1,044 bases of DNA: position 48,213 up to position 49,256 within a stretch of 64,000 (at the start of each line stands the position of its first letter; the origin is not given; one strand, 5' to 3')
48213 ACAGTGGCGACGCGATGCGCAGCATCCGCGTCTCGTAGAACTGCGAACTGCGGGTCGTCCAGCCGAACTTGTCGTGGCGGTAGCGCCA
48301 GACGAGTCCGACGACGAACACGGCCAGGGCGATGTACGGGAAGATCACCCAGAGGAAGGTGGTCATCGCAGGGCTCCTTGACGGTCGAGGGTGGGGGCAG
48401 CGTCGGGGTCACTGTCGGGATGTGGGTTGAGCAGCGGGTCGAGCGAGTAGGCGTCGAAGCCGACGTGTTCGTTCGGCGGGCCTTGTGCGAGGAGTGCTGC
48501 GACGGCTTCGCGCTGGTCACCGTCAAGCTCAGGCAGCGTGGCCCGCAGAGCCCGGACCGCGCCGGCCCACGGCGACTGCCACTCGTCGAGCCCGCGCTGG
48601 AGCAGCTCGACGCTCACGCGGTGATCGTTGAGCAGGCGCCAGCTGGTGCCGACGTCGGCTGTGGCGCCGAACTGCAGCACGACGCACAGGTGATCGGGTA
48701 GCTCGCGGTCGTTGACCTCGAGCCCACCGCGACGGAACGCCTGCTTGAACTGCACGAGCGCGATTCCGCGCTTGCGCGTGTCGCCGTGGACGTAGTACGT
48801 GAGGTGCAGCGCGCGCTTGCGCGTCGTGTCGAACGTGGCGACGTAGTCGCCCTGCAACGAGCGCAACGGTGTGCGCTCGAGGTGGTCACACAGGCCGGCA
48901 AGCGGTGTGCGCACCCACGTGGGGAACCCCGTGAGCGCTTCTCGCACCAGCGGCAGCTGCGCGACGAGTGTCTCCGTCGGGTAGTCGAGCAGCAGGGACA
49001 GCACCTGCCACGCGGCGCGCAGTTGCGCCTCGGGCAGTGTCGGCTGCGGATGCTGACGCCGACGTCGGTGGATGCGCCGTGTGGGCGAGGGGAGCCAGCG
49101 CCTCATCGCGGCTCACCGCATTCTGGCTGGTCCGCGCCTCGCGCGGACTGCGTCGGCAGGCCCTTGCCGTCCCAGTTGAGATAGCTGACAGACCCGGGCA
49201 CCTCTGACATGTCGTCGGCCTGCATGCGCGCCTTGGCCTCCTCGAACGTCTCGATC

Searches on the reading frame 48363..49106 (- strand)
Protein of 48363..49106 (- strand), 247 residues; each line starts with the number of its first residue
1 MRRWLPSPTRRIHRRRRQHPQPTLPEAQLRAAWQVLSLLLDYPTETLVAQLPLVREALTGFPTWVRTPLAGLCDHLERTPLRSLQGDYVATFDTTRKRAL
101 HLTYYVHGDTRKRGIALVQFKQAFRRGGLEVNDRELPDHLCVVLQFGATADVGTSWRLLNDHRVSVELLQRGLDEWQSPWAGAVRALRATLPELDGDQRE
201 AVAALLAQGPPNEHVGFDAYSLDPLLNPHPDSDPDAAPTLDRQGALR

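Call 59: search_protein_families(library=pfam, proteins=[window:48363-49106:-], max_evalue=0.00001)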
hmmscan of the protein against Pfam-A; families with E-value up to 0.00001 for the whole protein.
window:48363-49106:- (247 aa): 1 family
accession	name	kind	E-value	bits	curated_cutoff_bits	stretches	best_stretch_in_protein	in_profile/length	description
PF02613.20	Nitrate_red_del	-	3.1e-15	56.9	22.2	1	62-183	5-133/136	Nitrate reductase delta subunit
